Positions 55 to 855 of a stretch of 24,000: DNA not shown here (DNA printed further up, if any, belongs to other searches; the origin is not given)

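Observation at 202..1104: ASCH-HEPN fusion translationally coupled (23-nt overlap) to the PIN-GNAT-ASCH gene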

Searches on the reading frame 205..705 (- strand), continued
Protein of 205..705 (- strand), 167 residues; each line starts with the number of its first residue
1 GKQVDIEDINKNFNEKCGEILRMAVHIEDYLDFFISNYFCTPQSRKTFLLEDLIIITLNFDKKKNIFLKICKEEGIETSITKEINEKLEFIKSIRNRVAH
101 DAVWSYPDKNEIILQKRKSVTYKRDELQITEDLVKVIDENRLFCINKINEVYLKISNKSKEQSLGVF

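Call 45: search_protein_families(library=pfam, proteins=[P0209, P0168, P0169, P0170, P0171, P0174, P0207, P0212, P0213, P0146], max_evalue=0.1)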
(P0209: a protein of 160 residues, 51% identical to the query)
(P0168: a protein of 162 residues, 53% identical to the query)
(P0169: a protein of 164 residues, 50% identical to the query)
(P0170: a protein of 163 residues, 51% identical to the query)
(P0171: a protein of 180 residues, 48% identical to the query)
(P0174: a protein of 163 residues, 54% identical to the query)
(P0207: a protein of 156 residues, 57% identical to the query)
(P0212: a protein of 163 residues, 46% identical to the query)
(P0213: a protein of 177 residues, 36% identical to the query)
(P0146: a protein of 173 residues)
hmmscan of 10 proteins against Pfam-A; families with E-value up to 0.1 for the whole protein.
P0209 (160 aa): 2 families
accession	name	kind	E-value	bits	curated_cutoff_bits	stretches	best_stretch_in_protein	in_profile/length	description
PF07751.16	Abi_2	-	0.0027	18.5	25.6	1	28-99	112-182/184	Abi-like protein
PF01366.23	PRTP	-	0.011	14.3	24.6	1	60-137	395-476/656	Herpesvirus processing and transport protein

P0168 (162 aa): 1 family
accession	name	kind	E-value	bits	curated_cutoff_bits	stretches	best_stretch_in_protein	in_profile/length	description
PF19909.4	DUF6382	-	0.028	14.5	26.7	0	65-88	57-80/163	Domain of unknown function (DUF6382)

P0169 (164 aa): 1 family
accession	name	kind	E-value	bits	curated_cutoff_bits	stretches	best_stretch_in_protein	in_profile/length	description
PF20306.3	Sp-DndD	-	0.0077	16.8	27.2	1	66-99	7-40/51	Small protein found in certain Dnd DNA modification systems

P0170 (163 aa): 1 family
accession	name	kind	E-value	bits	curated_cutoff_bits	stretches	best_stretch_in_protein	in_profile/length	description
PF13844.12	Glyco_transf_41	-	0.038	12.7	25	1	26-145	199-319/543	Glycosyl transferase family 41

P0171 (180 aa): 3 families
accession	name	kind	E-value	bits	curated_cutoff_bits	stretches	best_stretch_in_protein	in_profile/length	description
PF07751.16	Abi_2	-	0.0037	18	25.6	1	15-116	80-180/184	Abi-like protein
PF17623.7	B277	-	0.017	14.7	27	1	123-169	61-106/277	Domain of unknown function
PF16253.10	DUF4909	-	0.064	13.6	25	1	130-171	61-104/127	Domain of unknown function (DUF4909)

P0174 (163 aa): 1 family
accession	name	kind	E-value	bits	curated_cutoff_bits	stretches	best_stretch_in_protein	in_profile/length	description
PF07751.16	Abi_2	-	0.041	14.6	25.6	1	51-102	127-181/184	Abi-like protein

P0207 (156 aa): 0 families

P0212 (163 aa): 2 families
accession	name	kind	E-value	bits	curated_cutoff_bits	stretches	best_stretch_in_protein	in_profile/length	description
PF10751.14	DUF2535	-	0.013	16.5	25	1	23-71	34-82/83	Protein of unknown function (DUF2535)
PF18731.6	HEPN_Swt1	-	0.033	14.9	27.5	1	82-103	77-98/115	Swt1-like HEPN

P0213 (177 aa): 0 families

P0146 (173 aa): 2 families
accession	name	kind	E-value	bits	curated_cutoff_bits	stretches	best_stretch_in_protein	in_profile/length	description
PF14096.11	DUF4274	-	0.015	15.7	27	1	51-79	6-34/76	Domain of unknown function (DUF4274)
PF09759.15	Atx10homo_assoc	-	0.057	13.8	28.9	0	40-68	18-46/99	Spinocerebellar ataxia type 10 protein domain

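Call 46: find_encoding_contigs(protein=P0170, flank=4000, max_places=2)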
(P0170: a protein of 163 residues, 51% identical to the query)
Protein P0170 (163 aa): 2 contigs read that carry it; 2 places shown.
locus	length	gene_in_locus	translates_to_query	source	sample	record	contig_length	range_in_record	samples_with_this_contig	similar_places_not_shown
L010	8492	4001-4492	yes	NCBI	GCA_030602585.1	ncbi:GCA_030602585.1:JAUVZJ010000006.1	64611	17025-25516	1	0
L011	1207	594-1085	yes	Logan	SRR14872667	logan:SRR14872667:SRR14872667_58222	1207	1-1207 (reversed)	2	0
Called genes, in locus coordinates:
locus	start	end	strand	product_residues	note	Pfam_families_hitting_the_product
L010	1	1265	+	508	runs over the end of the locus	PF01921:tRNA-synt_1f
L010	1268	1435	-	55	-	-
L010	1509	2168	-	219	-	-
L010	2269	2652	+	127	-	PF01402:RHH_1 (weak), PF08753:NikR_C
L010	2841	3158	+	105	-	PF01797:Y1_Tnp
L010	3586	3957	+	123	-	-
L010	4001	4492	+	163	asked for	-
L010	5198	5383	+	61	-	-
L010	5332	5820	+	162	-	-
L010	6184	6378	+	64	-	PF10047:DUF2281 (weak)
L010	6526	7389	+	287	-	PF01145:Band_7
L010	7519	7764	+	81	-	-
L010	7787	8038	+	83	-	-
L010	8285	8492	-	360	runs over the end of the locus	PF18093:Trm5_N, PF25133:TYW2_N_2, PF02005:TRM (weak), PF02475:TRM5-TYW2_MTfase, PF05175:MTS, PF06325:PrmA (weak), PF13649:Methyltransf_25, PF13847:Methyltransf_31, +4 more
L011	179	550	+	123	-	-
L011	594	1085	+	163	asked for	-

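Call 47: find_encoding_contigs(protein=P0174, flank=4000, max_places=2)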
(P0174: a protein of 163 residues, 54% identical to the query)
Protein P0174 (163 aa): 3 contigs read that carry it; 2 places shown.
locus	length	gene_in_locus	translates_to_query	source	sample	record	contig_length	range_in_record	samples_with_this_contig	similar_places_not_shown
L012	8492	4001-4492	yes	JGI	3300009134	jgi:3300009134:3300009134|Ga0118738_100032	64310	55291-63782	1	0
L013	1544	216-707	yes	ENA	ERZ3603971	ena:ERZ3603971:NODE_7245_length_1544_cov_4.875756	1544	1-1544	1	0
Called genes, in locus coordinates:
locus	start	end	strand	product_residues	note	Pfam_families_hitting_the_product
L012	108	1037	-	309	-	-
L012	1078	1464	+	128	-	PF09383:NIL (weak), PF12838:Fer4_7 (weak), PF00037:Fer4, PF12797:Fer4_2 (weak), PF12837:Fer4_6, PF13237:Fer4_10, PF14697:Fer4_21, PF12838:Fer4_7, +7 more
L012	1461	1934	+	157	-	PF00885:DMRL_synthase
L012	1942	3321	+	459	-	PF00206:Lyase_1, PF08328:ASL_C, PF10397:ADSL_C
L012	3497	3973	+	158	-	-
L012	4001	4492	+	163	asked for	-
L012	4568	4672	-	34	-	-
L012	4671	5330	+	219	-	-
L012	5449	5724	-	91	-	PF01998:DUF131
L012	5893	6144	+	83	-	-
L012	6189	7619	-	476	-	PF00890:FAD_binding_2 (faint), PF01134:GIDA (faint), PF01266:DAO (faint), PF03486:HI0933_like (weak), PF07992:Pyr_redox_2 (faint), PF13450:NAD_binding_8 (faint), PF21688:FAD-depend_C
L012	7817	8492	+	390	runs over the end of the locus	PF04055:Radical_SAM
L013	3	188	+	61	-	?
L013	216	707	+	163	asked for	-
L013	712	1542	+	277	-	?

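Call 48: find_encoding_contigs(protein=P0212, flank=4000, max_places=2)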
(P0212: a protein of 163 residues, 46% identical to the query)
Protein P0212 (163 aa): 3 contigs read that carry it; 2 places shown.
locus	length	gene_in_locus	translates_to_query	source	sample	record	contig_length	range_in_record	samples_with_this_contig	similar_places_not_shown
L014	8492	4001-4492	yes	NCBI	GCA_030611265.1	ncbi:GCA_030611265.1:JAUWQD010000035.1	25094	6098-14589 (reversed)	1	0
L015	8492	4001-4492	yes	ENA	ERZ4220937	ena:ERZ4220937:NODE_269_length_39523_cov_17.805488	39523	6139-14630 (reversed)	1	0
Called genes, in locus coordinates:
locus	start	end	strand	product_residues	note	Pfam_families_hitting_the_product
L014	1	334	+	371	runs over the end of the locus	PF17761:DUF1016_N, PF06250:YhcG_C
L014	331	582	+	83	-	-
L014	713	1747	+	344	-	PF13310:Virulence_RhuM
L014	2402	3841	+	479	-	PF01612:DNA_pol_A_exo1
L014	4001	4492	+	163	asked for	-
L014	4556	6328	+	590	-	PF21752:DACNG, PF21750:DACNH, PF02457:DAC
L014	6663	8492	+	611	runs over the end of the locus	PF02730:AFOR_N, PF01314:AFOR_C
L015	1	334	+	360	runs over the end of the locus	PF17761:DUF1016_N, PF06250:YhcG_C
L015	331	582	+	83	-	-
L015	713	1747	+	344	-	PF13310:Virulence_RhuM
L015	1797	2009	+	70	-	-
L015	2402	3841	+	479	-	PF01612:DNA_pol_A_exo1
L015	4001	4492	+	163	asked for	-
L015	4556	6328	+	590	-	PF21752:DACNG, PF21750:DACNH, PF02457:DAC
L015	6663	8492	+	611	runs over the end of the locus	PF02730:AFOR_N, PF01314:AFOR_C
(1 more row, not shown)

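Call 49: search_protein_families(library=pfam, proteins=[L010:3586-3957:+, L012:3497-3973:+, L012:4671-5330:+, L010:5332-5820:+], max_evalue=1)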
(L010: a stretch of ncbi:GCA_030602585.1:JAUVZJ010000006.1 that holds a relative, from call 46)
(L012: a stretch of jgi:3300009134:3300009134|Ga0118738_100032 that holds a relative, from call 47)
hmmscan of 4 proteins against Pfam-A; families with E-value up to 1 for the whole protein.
L010:3586-3957:+ (123 aa): 1 family
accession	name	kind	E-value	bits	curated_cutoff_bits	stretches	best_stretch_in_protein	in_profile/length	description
PF11259.13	DUF3060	-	5.8e-05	23.2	23.1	1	72-117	16-58/58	Protein of unknown function (DUF3060)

L012:3497-3973:+ (158 aa): 8 families
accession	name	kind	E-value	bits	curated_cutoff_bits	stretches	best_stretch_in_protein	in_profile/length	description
PF09900.14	DUF2127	-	0.00088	20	24.3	1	88-142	70-124/140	Predicted membrane protein (DUF2127)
PF23636.1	DUF7144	-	0.0028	18.2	27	1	40-150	2-107/115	Domain of unknown function (DUF7144)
PF09889.16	DUF2116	-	0.0069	16.8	26.8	1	3-54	4-54/59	Probable treble clef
PF03729.18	DUF308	-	0.011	16.4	25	1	82-129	22-69/73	Short repeat of unknown function (DUF308)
PF13240.11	Zn_Ribbon_1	-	0.045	14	25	1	3-11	14-22/23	zinc-ribbon domain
PF12773.13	DZR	-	0.063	13.9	27.3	1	5-26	1-22/45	Double zinc ribbon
PF13248.11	Zn_ribbon_3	-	0.19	11.7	27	1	3-26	3-26/26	zinc-ribbon domain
PF14803.11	Zn_ribbon_Nudix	-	0.27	11.6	25.6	1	3-12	1-10/34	Nudix N-terminal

L012:4671-5330:+ (219 aa): 10 families
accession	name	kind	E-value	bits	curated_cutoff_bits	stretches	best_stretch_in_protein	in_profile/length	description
PF14362.11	DUF4407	-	0.00019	21.3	31.3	1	109-213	132-224/297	Domain of unknown function (DUF4407)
PF05557.18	MAD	-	0.0091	14.9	30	1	133-217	136-219/661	Mitotic checkpoint protein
PF04263.21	TPK_catalytic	-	0.014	15.8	30.7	1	25-71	5-48/113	Thiamin pyrophosphokinase, catalytic domain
PF24644.1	DUF7638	-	0.018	15.5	27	1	16-58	16-59/106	Domain of unknown function (DUF7638)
PF02403.27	Seryl_tRNA_N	-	0.023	15.4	28.2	0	177-218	60-101/108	Seryl-tRNA synthetase N-terminal domain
PF14071.11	YlbD_coat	-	0.034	14.8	27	1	116-212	6-100/126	Putative coat protein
PF13471.12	Transglut_core3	-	0.061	13.7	26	1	18-75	44-97/117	Transglutaminase-like superfamily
PF20168.4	PDS5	-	0.087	11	27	1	108-217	477-574/1053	Sister chromatid cohesion protein PDS5 protein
PF01841.26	Transglut_core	-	0.1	13.3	23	1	32-86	53-107/108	Transglutaminase-like superfamily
PF00512.31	HisKA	-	0.89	10.1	26.9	1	190-217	33-60/66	His Kinase A (phospho-acceptor) domain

L010:5332-5820:+ (162 aa): 0 families

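Call 51: search_dna_similar(query=window:205-705:-, collection=plasmids, mode=protein, max_evalue=1, max_rows=15)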
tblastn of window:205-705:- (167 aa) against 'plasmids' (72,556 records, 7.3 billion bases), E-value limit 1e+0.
No match.

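Call 52: search_dna_similar(query=window:205-705:-, collection=phages, mode=protein, max_evalue=1, max_rows=15)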
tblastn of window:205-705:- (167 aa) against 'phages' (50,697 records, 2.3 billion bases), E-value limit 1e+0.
Records with a match: 1; places in all: 1; records where one place covers at least 80% of the query: 0.
Best place of each record, by identity: <60% 1.
By first word of the organism name: Mycobacterium 1.
By host as written in the record: Mycolicibacterium septicum 1.
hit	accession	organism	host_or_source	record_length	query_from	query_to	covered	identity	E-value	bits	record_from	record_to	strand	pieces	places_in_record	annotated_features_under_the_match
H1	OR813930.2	Mycobacterium phage WXIN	Mycolicibacterium septicum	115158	54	100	28%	34.0%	1e-1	38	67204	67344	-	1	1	hypothetical protein | RNA methyltransferase, TrmH family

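Call 62: find_related_loci(query=A2, collection=genome_contigs, flank=5000)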
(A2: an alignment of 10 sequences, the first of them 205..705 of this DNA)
Query A2 (167 aa) in genome_contigs; peptide patterns used: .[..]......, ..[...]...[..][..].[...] (x = any residue, [..] = any of these).
194 stretches matched a pattern; 7 encode a relative of the query (tblastn E <= 1e-3); 7 distinct loci.
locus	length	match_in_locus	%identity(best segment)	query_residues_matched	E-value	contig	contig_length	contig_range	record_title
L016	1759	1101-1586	86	2-163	1e-95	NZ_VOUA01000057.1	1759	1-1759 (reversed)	Methanosarcina sp. KYL-1 SEQ57, whole genome shotgun sequence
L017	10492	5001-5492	49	1-164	2e-45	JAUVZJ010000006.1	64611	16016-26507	MAG: Methanophagales archaeon isolate CSMAG_1265 CSMAG_1265_k141_75286_length_64611_cov_169.3420, whole genome shotgun s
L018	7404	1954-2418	50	7-161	1e-44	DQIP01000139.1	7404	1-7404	MAG TPA_asm: Candidatus Methanovorans sp. isolate HMMV ANME3_98, whole genome shotgun sequence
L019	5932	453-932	48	6-164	1e-44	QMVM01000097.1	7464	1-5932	MAG: Methanosarcinales archaeon isolate B131_G9 B131_Guay9_scaffold_15278, whole genome shotgun sequence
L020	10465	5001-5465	46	7-161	1e-41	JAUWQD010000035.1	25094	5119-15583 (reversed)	MAG: Methanosarcinaceae archaeon isolate CSMAG_2493 CSMAG_2493_k141_495910_length_25094_cov_26.0000, whole genome shotgu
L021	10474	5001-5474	44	13-167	1e-39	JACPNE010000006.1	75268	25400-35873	MAG: Candidatus Woesearchaeota archaeon isolate NC_groundwater_567_Ag_S-0.1um_30_27 S35_SO-1_scaffold_429407, whole geno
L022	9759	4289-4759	46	11-164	8e-39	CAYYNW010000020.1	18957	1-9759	MAG TPA_asm: uncultured Halobacteria archaeon isolate SRP098346_co1_161 genome assembly, contig: NODE_2855_length_18957_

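Call 85: search_protein_families(library=padloc, alignment_id=A3, max_evalue=0.01)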
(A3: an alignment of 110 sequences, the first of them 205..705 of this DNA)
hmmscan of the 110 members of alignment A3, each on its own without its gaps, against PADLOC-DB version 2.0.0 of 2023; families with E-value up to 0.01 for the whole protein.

A. member 1, window:205-705:- (167 aa): 1 family
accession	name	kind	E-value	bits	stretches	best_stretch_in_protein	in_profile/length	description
PDLC04038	PD-T4-5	-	0.0065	13.7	1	76-148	176-245/309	-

B. families by the number of members that match (of 110 scanned): 41 families (the first 25 are shown)
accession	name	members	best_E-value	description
PDLC01803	CARF1--CARF_HEPN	12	5e-05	-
PDLC01800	CARF1--CARF_HEPN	11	8.5e-06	-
PDLC01163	CARF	10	1e-06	"CARF, Csm6-like"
PDLC01843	CARF2--CARF_HEPN_CSX20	9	0.00012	-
PDLC02344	AbiD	8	0.00011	AbiD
PDLC01805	CARF1--CARF_HEPN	5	0.00061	-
PDLC04038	PD-T4-5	5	0.00072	-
PDLC01032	Csx1/Csm6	4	5.8e-05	CARF+HEPN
PDLC01824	CARF2--CARF_HEPN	4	0.00022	-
PDLC01687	Csx1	4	0.00027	Csx1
PDLC01621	Csx1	4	0.00064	CAS-III; associated_signaling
PDLC01826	CARF2--CARF_HEPN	3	0.0017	-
PDLC01359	Csm6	2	2.5e-05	CAS-III; associated_signaling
PDLC01797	CARF1--CARF_HEPN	2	0.00022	-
PDLC01967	CARF_HEPN_mCpol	2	0.00024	-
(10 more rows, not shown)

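Call 87: search_protein_families(library=pfam, proteins=[P0061, P0074, P0094, P0107, P0059, P0085, P0052, P0161, P0020, P0097], max_evalue=0.001)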
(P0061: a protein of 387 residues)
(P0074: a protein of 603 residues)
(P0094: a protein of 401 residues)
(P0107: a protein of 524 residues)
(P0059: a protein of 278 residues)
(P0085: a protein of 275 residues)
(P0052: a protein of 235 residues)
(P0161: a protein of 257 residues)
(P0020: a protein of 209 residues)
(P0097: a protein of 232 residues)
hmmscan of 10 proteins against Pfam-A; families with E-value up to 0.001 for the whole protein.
P0061 (387 aa): 1 family
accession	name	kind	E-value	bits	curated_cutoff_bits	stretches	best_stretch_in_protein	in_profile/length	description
PF03457.19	HA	-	3.6e-23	82.1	28.4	3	163-222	3-62/64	Helicase associated domain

P0074 (603 aa): 1 family
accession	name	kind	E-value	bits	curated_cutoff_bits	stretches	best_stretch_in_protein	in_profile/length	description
PF03457.19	HA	-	3.7e-42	142.9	28.4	5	165-225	2-62/64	Helicase associated domain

P0094 (401 aa): 2 families
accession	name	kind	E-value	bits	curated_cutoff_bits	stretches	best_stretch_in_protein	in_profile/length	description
PF03457.19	HA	-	5.2e-25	88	28.4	2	166-225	3-62/64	Helicase associated domain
PF09373.15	PMBR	-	0.00035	20.9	24.9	0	173-190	15-32/33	Pseudomurein-binding repeat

P0107 (524 aa): 1 family
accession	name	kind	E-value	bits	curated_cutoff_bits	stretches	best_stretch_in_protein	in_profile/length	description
PF03457.19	HA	-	3.2e-44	149.5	28.4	5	383-442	3-62/64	Helicase associated domain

P0059 (278 aa): 1 family
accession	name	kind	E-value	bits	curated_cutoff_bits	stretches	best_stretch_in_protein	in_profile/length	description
PF18735.6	HEPN_RiboL-PSP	-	0.00085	19.7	28.4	1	54-117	117-181/191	RiboL-PSP-HEPN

P0085 (275 aa): 1 family
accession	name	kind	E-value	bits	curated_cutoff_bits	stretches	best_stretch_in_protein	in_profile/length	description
PF03457.19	HA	-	9.4e-10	39.1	28.4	1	166-225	3-62/64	Helicase associated domain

P0052 (235 aa): 0 families

P0161 (257 aa): 1 family
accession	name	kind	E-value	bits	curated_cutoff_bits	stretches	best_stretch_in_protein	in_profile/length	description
PF18735.6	HEPN_RiboL-PSP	-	0.00024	21.5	28.4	1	83-186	62-185/191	RiboL-PSP-HEPN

P0020 (209 aa): 0 families

P0097 (232 aa): 0 families
